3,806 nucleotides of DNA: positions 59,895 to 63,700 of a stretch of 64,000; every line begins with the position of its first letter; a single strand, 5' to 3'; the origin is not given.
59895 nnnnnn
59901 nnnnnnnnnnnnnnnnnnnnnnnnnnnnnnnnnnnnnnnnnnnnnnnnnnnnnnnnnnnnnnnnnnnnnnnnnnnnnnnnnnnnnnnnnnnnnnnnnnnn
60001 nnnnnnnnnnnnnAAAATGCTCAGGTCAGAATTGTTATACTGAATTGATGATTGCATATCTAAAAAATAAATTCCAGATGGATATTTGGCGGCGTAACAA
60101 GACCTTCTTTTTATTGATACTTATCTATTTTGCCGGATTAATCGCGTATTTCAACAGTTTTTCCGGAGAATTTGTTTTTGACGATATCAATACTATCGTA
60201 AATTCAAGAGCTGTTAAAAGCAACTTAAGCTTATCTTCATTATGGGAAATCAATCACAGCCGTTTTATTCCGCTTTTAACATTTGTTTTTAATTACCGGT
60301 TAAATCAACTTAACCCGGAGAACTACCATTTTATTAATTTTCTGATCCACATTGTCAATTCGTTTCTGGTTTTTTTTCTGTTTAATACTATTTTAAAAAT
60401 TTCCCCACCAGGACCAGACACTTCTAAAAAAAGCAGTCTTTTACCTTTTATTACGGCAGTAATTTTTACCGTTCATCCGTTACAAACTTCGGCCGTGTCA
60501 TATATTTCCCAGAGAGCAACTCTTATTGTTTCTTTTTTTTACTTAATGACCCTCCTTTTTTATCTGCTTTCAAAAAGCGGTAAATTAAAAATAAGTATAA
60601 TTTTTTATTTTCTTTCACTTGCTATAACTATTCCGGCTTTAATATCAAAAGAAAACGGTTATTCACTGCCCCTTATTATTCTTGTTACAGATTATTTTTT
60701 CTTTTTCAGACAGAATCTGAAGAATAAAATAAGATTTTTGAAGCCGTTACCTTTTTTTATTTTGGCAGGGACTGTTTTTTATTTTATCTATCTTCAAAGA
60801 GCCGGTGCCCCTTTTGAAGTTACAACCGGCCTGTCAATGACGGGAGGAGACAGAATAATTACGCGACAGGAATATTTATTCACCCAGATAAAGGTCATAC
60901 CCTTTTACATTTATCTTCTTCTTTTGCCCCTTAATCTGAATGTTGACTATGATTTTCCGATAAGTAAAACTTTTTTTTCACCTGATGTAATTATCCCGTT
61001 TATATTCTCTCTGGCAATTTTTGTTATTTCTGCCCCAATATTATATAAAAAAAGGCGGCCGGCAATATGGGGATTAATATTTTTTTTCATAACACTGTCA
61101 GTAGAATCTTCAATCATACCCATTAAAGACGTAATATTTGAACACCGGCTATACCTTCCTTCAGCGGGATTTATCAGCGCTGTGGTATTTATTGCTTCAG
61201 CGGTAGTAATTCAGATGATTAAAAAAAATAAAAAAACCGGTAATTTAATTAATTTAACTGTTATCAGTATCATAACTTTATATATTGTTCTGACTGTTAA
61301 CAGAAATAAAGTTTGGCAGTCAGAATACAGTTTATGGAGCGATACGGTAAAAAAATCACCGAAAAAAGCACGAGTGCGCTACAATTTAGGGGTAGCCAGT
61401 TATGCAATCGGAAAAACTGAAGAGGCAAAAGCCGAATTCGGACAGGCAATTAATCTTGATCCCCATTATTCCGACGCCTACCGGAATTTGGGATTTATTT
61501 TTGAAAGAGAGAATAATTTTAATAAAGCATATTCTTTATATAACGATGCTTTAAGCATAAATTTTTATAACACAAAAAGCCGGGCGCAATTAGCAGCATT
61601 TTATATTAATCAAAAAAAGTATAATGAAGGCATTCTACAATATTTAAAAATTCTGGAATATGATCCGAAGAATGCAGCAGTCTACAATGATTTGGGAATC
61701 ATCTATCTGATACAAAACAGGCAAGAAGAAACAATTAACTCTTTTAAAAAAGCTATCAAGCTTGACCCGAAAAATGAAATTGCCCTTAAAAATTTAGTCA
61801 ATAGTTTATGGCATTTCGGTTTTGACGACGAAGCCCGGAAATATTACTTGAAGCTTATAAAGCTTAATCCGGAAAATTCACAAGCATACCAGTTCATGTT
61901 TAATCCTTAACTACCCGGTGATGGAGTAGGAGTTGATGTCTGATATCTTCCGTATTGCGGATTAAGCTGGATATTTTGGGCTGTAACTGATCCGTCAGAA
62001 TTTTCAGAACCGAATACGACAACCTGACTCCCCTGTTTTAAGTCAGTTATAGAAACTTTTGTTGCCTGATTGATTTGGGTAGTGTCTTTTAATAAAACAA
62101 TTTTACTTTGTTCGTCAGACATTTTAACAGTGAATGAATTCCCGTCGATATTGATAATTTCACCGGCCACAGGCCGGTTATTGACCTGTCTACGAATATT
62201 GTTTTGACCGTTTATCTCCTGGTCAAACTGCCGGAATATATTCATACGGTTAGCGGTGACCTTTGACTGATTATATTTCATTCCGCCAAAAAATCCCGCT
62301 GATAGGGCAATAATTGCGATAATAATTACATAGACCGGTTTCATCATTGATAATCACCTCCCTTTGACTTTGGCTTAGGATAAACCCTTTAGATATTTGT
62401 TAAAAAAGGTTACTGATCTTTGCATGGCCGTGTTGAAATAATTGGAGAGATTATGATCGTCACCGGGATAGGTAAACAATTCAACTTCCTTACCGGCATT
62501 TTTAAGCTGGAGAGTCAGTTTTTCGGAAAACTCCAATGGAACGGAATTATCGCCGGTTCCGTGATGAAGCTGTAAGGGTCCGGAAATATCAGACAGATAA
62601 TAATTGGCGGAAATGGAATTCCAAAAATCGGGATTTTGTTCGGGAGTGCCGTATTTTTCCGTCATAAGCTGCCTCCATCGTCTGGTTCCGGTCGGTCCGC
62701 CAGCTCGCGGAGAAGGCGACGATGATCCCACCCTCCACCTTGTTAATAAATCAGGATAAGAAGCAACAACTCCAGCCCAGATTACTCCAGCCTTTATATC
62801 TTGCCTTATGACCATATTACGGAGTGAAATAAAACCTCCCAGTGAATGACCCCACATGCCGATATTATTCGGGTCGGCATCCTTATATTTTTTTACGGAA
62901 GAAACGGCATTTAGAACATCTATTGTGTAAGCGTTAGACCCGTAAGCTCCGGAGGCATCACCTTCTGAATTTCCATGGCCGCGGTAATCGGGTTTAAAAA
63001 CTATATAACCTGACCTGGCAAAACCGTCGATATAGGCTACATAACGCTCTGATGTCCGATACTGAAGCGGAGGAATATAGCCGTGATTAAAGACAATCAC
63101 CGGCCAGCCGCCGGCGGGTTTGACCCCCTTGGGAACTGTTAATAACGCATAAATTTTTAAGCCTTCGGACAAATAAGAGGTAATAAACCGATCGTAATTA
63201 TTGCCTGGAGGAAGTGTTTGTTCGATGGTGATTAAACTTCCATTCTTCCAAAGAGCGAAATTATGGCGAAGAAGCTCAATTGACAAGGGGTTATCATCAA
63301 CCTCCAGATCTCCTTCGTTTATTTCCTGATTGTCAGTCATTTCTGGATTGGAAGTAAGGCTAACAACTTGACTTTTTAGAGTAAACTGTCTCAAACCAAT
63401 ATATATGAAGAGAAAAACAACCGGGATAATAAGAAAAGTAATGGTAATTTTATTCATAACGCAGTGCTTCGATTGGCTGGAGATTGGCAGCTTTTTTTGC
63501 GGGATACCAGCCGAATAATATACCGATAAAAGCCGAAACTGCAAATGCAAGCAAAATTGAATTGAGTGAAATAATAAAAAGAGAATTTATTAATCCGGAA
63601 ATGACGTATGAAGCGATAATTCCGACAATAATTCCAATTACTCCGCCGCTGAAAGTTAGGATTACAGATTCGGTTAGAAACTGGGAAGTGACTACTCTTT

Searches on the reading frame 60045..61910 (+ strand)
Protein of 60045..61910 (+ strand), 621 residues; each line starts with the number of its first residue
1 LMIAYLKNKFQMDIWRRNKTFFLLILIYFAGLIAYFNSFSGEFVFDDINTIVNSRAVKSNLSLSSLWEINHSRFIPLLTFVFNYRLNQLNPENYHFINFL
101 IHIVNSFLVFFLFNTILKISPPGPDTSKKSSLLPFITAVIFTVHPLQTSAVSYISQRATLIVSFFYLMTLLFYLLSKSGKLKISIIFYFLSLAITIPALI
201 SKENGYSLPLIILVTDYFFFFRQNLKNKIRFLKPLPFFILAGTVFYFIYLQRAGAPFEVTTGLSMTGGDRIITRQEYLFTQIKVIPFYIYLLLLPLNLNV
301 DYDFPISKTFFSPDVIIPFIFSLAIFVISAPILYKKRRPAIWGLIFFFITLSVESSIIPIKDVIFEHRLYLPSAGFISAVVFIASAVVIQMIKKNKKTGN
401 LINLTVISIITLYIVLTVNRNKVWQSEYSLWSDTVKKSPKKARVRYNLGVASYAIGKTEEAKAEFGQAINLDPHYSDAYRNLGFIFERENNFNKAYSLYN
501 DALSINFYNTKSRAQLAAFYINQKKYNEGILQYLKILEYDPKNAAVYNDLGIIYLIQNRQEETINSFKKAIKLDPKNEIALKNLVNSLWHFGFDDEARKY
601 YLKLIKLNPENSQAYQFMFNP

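Call 15: search_protein_families(library=pfam, proteins=[window:60045-61910:+])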
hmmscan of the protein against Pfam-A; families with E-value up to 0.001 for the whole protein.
window:60045-61910:+ (621 aa): 15 families
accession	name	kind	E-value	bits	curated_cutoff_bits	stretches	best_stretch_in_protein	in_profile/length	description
PF07719.23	TPR_2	-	2e-22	77.9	27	1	442-475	1-34/34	Tetratricopeptide repeat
PF13414.12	TPR_11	-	3.5e-20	71.9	26.8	3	453-488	5-40/42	TPR repeat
PF13431.12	TPR_17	-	1.1e-19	69.4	24.4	1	533-562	2-31/34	Tetratricopeptide repeat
PF13181.12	TPR_8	-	1.6e-19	68.7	25.7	2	545-577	2-34/34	Tetratricopeptide repeat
PF00515.34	TPR_1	-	6.8e-19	67.3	27.8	1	544-577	1-34/34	Tetratricopeptide repeat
PF14559.12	TPR_19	-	1.7e-15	57.5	25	0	489-547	4-62/68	Tetratricopeptide repeat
PF13424.12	TPR_12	-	7.3e-13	49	30.1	0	515-575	8-76/77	Tetratricopeptide repeat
PF13432.12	TPR_16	-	1.8e-11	44.7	32.7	0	446-503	1-58/65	Tetratricopeptide repeat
PF13428.12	TPR_14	-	6.1e-11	42.3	23.5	0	581-617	4-40/44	Tetratricopeptide repeat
PF23914.1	TPR_CcmH_CycH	-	2.9e-09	37.4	42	1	537-618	43-127/158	Cytochrome c-type biogenesis protein H TPR domain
PF13174.12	TPR_6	-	1.5e-05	25.8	26.3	0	445-473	3-31/33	Tetratricopeptide repeat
PF25063.1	ARM_TT21_C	-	2e-05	25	35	1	455-548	108-202/209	Tetratricopeptide repeat protein 21 C-terminal ARM domain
PF13374.12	TPR_10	-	5.9e-05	23.4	27.5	0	544-572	2-30/42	Tetratricopeptide repeat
PF13371.12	TPR_9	-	0.00014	22.2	35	0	439-479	26-66/73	Tetratricopeptide repeat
PF04733.20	Coatomer_E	-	0.00075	19.5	21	0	524-610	181-267/290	Coatomer epsilon subunit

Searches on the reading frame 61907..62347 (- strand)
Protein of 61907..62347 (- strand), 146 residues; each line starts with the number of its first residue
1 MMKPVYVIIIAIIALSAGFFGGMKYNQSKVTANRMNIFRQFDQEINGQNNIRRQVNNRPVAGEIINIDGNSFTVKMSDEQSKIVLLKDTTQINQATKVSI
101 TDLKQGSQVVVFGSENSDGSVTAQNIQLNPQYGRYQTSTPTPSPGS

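Call 53: find_encoding_contigs(protein=window:61907-62347:-, flank=10000, max_places=1)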
Protein window:61907-62347:- (146 aa): 24 contigs read that carry it; 1 place shown.
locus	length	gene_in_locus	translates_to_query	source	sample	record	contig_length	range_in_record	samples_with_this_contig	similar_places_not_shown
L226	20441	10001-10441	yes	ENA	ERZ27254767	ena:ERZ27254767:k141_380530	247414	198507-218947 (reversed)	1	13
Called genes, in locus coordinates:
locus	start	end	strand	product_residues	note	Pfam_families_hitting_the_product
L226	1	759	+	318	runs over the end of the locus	-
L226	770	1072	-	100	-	PF18910:DUF5665 (weak)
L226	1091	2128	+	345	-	PF02129:Peptidase_S15 (weak), PF00561:Abhydrolase_1, PF12146:Hydrolase_4, PF12697:Abhydrolase_6, PF00326:Peptidase_S9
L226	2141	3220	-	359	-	PF13529:Peptidase_C39_2, PF03412:Peptidase_C39 (weak), PF07719:TPR_2 (faint), PF00515:TPR_1 (faint), PF13181:TPR_8 (faint)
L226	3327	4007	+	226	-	PF00072:Response_reg, PF00486:Trans_reg_C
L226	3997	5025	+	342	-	PF00512:HisKA, PF02518:HATPase_c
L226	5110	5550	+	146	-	-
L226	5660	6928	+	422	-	PF25919:BSH_CusB (faint), PF25917:BSH_RND, PF25990:Beta-barrel_YknX, PF25967:RND-MFP_C (weak), PF25975:CzcB_C (weak), PF25989:YknX_C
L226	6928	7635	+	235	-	PF00005:ABC_tran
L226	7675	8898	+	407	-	PF12704:MacB_PCD, PF02687:FtsX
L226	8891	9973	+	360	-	PF02129:Peptidase_S15, PF01738:DLH (faint), PF20434:BD-FAE (faint), PF00561:Abhydrolase_1 (weak), PF12146:Hydrolase_4, PF12697:Abhydrolase_6, PF00326:Peptidase_S9, PF07859:Abhydrolase_3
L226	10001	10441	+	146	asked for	PF18914:DUF5666 (weak)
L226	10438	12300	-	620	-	PF13424:TPR_12 (faint), PF07719:TPR_2 (faint), PF13174:TPR_6 (faint), PF13181:TPR_8 (faint), PF13428:TPR_14 (faint), PF13414:TPR_11 (weak), PF00515:TPR_1 (weak), PF13431:TPR_17 (weak), +4 more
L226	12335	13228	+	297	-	PF02915:Rubrerythrin (faint), PF01988:VIT1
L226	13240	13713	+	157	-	-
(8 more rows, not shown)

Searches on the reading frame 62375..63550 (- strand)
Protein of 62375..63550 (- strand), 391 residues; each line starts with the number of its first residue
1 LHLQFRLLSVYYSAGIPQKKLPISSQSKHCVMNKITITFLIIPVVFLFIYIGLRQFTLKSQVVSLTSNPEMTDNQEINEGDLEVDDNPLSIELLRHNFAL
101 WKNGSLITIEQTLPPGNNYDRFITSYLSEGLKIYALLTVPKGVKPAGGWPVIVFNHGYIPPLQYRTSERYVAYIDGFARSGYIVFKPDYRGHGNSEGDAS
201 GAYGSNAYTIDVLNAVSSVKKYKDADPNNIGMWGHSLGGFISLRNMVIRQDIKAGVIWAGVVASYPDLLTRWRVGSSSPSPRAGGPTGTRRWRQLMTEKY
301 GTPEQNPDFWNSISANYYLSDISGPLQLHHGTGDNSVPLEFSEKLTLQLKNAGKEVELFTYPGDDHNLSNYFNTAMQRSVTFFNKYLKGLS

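Call 15: search_protein_families(library=pfam, proteins=[window:62375-63550:-])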
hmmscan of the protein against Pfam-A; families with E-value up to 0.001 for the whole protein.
window:62375-63550:- (391 aa): 10 families
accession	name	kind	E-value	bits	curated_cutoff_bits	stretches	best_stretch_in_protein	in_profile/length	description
PF00326.27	Peptidase_S9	-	1e-17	64.8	22.6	1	177-388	10-211/213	Prolyl oligopeptidase family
PF12146.15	Hydrolase_4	-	2.8e-15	56.7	27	1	151-262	6-111/239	Serine aminopeptidase, S33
PF02129.25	Peptidase_S15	-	3.6e-12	47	23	1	130-263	2-131/262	X-Pro dipeptidyl-peptidase (S15 family)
PF01738.24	DLH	-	1.5e-09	38.2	21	1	319-368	139-188/217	Dienelactone hydrolase family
PF12697.13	Abhydrolase_6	-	2.2e-09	38.8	26.3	1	164-297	14-127/217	Alpha/beta hydrolase family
PF20434.5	BD-FAE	-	2.5e-09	37.4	26.8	1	302-348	168-214/215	BD-FAE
PF00561.26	Abhydrolase_1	-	5e-09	36.6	25.8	1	150-243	1-84/245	alpha/beta hydrolase fold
PF07859.19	Abhydrolase_3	-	2.4e-07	31.2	25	1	210-367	53-207/210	alpha/beta hydrolase fold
PF02230.22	Abhydrolase_2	-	4.4e-05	23.9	23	0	325-378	158-211/217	Phospholipase/Carboxylesterase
PF05448.18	AXE1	-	8e-05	22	21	0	128-200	64-128/321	Acetyl xylan esterase (AXE1)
